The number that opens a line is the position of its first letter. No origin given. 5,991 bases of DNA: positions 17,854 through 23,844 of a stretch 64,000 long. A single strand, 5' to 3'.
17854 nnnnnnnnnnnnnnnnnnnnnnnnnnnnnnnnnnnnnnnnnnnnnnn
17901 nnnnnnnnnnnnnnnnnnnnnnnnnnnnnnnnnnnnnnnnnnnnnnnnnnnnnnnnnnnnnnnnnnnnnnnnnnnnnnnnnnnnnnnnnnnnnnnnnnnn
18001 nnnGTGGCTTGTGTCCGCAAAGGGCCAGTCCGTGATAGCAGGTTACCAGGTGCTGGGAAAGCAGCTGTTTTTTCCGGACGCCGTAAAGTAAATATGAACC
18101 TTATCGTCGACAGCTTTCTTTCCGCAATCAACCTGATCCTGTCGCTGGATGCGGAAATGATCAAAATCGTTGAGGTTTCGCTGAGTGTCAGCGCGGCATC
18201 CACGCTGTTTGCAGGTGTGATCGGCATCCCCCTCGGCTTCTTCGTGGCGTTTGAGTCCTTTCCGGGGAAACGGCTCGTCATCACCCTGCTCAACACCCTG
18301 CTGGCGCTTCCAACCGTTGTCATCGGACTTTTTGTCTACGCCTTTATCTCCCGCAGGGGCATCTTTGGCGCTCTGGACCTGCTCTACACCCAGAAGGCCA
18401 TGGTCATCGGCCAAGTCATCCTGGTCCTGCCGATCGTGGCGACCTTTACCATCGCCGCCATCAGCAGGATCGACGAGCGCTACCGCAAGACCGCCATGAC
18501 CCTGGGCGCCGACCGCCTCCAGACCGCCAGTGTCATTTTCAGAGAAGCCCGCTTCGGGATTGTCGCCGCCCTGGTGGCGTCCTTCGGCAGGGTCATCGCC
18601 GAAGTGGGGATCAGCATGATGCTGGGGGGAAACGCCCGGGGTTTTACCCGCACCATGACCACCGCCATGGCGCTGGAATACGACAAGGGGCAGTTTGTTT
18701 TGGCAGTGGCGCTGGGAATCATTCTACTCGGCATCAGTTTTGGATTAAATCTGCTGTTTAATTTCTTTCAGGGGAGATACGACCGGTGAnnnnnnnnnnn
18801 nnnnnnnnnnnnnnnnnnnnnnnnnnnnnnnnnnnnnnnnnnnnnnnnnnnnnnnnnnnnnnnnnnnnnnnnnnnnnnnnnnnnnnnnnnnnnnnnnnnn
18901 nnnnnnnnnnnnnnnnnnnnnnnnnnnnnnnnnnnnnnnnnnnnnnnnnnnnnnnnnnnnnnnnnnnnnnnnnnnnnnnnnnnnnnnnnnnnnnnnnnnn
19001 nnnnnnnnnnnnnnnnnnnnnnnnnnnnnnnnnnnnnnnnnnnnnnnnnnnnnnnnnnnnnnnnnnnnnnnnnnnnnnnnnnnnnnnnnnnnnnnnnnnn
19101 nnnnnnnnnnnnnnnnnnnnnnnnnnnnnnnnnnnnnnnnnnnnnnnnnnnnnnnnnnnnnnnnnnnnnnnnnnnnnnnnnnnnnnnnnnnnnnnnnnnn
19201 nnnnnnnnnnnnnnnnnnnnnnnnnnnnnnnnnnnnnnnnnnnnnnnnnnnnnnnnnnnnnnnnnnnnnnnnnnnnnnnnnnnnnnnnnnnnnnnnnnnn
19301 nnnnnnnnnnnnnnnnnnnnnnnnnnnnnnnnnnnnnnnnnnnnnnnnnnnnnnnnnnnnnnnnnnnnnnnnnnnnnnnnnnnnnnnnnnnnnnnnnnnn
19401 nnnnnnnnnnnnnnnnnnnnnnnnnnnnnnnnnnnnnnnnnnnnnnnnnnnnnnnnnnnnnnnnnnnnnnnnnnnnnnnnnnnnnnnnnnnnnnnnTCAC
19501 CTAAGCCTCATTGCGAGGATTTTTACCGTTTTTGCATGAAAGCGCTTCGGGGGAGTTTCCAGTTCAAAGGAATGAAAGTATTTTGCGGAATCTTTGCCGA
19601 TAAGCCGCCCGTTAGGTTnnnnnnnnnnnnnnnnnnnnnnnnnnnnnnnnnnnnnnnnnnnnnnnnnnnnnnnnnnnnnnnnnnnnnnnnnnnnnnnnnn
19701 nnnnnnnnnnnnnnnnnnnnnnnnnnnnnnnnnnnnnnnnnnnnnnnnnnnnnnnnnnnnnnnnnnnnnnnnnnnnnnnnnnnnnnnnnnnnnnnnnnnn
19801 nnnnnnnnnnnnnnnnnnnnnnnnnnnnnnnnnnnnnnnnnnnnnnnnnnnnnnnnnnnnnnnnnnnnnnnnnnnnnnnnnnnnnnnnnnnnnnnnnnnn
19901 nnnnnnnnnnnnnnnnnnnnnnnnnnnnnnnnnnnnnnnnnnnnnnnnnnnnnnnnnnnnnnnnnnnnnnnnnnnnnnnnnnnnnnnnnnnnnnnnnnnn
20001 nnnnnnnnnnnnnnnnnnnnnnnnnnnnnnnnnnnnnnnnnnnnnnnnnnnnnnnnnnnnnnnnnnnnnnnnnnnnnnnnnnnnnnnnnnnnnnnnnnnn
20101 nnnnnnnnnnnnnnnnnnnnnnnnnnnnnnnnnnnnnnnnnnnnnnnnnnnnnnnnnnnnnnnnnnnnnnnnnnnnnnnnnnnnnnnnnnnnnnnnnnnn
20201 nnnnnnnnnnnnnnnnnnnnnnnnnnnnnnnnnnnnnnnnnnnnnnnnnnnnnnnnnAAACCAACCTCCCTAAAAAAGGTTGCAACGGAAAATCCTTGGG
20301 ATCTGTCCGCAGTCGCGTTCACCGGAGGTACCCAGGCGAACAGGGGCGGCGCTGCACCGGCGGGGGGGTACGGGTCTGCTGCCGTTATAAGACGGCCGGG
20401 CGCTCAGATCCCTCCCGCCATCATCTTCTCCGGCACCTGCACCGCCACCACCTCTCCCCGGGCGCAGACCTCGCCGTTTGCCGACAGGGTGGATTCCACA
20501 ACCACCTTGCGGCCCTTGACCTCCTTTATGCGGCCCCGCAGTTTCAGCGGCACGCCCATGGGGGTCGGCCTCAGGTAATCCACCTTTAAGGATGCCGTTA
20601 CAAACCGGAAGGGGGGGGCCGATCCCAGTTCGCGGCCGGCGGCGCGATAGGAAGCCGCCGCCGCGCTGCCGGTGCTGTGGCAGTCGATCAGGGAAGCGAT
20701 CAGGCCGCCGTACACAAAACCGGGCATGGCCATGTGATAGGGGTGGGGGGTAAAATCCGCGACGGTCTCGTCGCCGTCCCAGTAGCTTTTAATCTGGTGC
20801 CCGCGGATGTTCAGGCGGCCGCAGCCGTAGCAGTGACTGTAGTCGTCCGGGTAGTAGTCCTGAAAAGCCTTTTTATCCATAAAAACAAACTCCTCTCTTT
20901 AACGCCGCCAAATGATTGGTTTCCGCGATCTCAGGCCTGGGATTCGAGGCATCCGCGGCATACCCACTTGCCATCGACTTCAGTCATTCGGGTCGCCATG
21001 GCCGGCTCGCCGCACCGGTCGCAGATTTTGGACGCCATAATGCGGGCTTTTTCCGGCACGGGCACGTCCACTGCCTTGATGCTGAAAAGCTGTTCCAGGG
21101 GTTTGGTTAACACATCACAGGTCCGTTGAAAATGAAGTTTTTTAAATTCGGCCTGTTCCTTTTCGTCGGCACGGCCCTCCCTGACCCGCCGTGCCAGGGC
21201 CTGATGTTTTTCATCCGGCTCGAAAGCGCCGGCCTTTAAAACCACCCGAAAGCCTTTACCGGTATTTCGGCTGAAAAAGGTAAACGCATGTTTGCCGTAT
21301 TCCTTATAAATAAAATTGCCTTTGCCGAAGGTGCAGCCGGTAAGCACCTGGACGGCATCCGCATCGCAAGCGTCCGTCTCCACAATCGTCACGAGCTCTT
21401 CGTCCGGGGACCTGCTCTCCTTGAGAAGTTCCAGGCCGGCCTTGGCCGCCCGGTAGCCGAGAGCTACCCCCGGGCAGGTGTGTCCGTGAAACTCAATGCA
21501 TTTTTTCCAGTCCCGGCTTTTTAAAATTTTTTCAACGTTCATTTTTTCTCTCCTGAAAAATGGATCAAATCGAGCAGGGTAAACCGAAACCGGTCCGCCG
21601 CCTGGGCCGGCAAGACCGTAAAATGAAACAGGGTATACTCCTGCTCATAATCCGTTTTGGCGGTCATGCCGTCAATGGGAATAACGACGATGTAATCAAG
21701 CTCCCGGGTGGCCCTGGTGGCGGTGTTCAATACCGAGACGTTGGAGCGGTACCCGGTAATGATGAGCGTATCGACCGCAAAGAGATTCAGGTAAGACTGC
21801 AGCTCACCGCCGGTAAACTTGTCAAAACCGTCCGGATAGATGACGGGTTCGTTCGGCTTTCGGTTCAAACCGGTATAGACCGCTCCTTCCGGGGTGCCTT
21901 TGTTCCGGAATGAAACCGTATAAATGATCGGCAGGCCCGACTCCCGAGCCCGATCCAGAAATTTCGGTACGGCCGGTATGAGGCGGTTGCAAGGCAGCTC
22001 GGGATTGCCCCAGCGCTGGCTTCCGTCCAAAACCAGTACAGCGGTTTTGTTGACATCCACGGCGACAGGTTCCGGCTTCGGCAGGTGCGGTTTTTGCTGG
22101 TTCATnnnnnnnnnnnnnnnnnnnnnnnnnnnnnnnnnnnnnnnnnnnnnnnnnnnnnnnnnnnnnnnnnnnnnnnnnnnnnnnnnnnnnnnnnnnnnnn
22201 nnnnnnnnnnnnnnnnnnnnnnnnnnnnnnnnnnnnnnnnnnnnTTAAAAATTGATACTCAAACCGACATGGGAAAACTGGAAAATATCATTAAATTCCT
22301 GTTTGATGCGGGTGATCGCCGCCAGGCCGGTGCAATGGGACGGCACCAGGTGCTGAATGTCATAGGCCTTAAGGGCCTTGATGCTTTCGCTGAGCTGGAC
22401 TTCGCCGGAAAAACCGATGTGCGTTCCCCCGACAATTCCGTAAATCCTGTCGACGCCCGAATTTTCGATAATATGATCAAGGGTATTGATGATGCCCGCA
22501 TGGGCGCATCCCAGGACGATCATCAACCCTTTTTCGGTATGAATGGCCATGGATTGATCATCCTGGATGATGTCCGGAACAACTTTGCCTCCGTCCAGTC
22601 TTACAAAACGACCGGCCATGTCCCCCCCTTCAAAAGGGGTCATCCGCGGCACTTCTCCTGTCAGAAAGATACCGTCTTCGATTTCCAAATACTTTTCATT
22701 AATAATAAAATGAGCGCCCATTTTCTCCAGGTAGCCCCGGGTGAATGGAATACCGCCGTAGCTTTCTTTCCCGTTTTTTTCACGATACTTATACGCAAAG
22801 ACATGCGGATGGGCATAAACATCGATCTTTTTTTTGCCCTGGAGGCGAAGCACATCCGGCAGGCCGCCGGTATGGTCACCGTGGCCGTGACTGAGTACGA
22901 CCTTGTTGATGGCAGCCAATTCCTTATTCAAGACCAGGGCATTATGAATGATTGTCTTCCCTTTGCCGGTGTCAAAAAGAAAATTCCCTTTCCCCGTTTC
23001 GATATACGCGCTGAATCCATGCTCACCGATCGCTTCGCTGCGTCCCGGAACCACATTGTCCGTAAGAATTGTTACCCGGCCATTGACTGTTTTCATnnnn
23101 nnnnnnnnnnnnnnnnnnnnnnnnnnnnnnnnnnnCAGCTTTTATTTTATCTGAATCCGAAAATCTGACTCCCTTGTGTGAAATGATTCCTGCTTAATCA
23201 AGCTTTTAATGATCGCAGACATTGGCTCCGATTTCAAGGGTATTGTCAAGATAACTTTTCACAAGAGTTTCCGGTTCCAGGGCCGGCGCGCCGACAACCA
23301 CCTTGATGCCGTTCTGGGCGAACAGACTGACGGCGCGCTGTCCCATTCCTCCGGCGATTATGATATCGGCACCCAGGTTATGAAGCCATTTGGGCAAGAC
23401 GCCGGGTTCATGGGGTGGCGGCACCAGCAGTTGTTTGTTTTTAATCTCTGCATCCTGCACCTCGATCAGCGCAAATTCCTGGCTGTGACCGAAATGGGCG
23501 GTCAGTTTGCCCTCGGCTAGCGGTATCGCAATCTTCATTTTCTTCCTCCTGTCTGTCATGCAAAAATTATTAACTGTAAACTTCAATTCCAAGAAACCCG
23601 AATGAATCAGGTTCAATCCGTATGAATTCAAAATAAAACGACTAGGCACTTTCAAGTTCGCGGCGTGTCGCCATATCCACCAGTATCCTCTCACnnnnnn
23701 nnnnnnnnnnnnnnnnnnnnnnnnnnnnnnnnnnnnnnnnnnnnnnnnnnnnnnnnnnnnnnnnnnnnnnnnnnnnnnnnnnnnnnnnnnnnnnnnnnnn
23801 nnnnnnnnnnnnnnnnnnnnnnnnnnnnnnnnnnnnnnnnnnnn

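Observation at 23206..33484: orp-like (orange-protein-type) metallocluster locus with a Ni-CODH gene embedded in it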

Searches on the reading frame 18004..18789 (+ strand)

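Call 64: search_protein_families(library=pfam, proteins=[window:18004-18789:+], max_evalue=0.00001)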
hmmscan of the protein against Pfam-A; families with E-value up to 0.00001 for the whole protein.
window:18004-18789:+ (261 aa): 1 family
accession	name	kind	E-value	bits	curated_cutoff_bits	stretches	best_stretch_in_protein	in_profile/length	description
PF00528.27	BPD_transp_1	-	7.2e-14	52.4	26.4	1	74-258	1-181/184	Binding-protein-dependent transport system inner membrane component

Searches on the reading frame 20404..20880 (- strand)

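Call 4: search_protein_families(library=pfam, proteins=[window:20404-20880:-], max_evalue=0.01)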
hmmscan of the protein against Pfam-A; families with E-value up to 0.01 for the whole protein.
window:20404-20880:- (158 aa): 4 families
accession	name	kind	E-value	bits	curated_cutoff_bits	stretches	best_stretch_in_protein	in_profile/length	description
PF03061.28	4HBT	-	5e-09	36.8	20.6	1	54-134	2-72/79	Thioesterase superfamily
PF13622.12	4HBT_3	-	2.5e-05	24.9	24.3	1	71-142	14-78/83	Acyl-CoA thioesterase N-terminal domain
PF22636.2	FlK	-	0.00012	22.6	27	1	94-149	45-100/103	Fluoroacetyl-CoA-specific thioesterase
PF13279.12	4HBT_2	-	0.00018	22.4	25.5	1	90-147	43-102/122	Thioesterase-like superfamily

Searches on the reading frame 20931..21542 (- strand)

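Call 4: search_protein_families(library=pfam, proteins=[window:20931-21542:-], max_evalue=0.01)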
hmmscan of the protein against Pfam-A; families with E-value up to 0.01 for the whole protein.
window:20931-21542:- (203 aa): 2 families
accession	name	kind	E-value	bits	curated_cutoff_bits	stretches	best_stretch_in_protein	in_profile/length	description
PF02663.19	FmdE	-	8.8e-46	155.7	22.9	1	18-154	1-133/133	FmdE, Molybdenum formylmethanofuran dehydrogenase operon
PF01258.23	zf-dskA_traR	-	0.00014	22.2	24.9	1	173-200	5-32/36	Prokaryotic dksA/traR C4-type zinc finger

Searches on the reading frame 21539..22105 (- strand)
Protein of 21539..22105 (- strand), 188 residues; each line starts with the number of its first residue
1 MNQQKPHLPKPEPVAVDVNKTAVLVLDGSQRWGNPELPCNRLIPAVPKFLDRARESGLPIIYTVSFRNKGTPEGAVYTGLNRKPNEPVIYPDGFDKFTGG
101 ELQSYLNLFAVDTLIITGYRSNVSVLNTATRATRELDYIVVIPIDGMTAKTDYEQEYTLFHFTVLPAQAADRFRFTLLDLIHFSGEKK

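Call 4: search_protein_families(library=pfam, proteins=[window:21539-22105:-], max_evalue=0.01)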
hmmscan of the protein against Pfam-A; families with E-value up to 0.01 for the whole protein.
window:21539-22105:- (188 aa): 1 family
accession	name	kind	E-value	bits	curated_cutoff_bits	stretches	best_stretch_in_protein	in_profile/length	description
PF00857.26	Isochorismatase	-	1.5e-17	64.6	27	1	32-161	16-162/175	Isochorismatase domain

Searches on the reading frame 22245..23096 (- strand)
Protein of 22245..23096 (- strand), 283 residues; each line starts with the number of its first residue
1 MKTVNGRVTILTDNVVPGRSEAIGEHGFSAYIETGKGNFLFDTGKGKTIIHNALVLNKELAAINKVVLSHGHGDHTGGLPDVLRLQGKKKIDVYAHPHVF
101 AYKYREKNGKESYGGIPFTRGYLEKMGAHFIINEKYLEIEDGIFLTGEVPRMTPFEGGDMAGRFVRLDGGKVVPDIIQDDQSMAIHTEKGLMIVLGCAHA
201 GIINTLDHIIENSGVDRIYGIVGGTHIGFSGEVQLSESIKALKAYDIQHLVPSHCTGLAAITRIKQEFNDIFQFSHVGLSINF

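Call 4: search_protein_families(library=pfam, proteins=[window:22245-23096:-], max_evalue=0.01)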
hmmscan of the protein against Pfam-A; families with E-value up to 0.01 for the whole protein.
window:22245-23096:- (283 aa): 2 families
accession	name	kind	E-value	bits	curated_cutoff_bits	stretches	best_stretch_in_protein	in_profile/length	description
PF00753.33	Lactamase_B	-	1.2e-11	45.4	22.7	1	26-142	5-112/196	Metallo-beta-lactamase superfamily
PF12706.13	Lactamase_B_2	-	7.2e-10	39.2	27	1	38-102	2-69/200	Beta-lactamase superfamily domain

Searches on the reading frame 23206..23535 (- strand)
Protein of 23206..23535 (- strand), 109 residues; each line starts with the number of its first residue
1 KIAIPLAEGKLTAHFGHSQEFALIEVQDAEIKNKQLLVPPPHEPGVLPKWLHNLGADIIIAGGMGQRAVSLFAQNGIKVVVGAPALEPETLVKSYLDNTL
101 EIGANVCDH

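Call 5: search_protein_families(library=ncbifam, proteins=[window:23206-23535:-], max_evalue=0.001)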
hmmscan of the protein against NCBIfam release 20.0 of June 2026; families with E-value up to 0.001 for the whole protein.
window:23206-23535:- (109 aa): 1 family
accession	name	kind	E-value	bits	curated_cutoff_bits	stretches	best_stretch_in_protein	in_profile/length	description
NF041136.1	MrpORP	equivalog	7.7e-39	134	450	1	1-100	266-365/365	iron-sulfur cluster carrier protein MrpORP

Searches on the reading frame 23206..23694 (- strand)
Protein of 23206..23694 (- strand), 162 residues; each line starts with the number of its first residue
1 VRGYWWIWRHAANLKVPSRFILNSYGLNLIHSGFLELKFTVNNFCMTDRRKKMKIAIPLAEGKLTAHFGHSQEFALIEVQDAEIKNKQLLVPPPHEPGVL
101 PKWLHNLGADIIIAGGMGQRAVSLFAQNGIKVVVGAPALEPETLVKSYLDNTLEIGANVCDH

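Call 4: search_protein_families(library=pfam, proteins=[window:23206-23694:-], max_evalue=0.01)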
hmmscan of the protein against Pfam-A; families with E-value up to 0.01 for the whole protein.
window:23206-23694:- (162 aa): 1 family
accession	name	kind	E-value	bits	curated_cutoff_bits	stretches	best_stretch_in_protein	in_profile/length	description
PF02579.22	Nitro_FeMo-Co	-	3.3e-16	59.8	26.3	1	61-149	2-93/94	Dinitrogenase iron-molybdenum cofactor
